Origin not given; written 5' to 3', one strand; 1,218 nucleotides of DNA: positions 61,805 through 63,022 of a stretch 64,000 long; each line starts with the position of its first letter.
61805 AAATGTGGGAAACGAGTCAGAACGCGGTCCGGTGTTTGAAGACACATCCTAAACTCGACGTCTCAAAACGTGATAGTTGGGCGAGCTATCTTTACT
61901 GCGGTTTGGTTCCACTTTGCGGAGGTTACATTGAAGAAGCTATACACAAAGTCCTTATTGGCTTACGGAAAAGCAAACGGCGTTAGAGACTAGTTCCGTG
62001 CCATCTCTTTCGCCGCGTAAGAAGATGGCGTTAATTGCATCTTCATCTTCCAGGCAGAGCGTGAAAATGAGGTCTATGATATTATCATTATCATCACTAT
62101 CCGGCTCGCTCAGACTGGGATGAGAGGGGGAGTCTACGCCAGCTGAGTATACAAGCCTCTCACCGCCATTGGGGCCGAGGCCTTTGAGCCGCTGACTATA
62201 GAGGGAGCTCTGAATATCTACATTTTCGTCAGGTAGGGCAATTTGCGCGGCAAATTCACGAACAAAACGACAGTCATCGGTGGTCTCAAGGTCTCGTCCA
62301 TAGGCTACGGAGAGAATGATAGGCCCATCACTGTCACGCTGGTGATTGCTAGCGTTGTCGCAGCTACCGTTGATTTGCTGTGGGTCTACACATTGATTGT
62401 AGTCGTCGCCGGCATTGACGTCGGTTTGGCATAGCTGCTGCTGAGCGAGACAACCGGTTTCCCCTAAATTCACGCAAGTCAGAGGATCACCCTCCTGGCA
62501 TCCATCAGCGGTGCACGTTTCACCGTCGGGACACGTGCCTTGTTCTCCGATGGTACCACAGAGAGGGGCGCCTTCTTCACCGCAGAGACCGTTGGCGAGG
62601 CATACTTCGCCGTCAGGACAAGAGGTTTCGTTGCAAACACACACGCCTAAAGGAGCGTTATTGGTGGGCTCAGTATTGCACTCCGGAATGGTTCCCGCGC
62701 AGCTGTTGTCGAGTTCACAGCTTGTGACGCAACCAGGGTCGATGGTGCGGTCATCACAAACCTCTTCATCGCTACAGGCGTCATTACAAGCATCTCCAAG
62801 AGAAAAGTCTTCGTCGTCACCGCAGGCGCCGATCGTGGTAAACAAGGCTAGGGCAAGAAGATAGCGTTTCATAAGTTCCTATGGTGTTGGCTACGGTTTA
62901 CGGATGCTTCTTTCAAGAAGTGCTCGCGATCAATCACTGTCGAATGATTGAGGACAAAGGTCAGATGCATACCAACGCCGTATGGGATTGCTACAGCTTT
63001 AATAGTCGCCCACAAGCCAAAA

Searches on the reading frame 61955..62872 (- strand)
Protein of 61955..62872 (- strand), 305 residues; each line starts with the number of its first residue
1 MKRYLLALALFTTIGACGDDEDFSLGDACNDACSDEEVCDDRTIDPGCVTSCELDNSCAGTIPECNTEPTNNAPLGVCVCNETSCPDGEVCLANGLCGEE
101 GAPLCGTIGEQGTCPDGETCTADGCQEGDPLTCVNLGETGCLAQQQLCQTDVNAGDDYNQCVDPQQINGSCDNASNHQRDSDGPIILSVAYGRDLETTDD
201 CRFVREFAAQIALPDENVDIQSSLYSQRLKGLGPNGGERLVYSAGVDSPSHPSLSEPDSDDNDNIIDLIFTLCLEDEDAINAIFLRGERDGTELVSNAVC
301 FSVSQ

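Call 10: search_protein_families(library=pfam, proteins=[window:61955-62872:-])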
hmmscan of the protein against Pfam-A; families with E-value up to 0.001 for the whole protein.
window:61955-62872:- (305 aa): 0 families

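Call 43: find_encoding_contigs(protein=window:61955-62872:-, flank=10000, max_places=3)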
Protein window:61955-62872:- (305 aa): 1 contig read that carries it; 1 place shown.
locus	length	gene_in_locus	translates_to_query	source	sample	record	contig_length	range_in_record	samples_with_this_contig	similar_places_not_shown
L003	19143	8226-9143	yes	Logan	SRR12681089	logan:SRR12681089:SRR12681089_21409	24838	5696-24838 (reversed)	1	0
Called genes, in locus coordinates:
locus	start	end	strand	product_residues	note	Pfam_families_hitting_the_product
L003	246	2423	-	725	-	PF01432:Peptidase_M3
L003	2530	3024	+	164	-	PF04248:NTP_transf_9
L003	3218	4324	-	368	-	PF13528:Glyco_trans_1_3, PF04101:Glyco_tran_28_C (weak)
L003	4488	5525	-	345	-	PF00575:S1, PF23459:S1_RRP5 (faint), PF21710:Spt6_S1 (faint), PF00575:S1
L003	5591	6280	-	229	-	PF00849:PseudoU_synth_2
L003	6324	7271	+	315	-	PF00135:COesterase (weak), PF20434:BD-FAE, PF07859:Abhydrolase_3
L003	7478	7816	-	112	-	PF00893:Multi_Drug_Res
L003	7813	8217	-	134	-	-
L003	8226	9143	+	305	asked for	-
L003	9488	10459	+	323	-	-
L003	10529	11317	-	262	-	PF03168:LEA_2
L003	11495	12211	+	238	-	-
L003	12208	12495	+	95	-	PF04359:DUF493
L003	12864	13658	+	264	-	PF23023:Anti-Pycsar_Apyc1, PF00753:Lactamase_B, PF12706:Lactamase_B_2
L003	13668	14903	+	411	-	PF00389:2-Hacid_dh, PF02826:2-Hacid_dh_C, PF22629:ACT_AHAS_ss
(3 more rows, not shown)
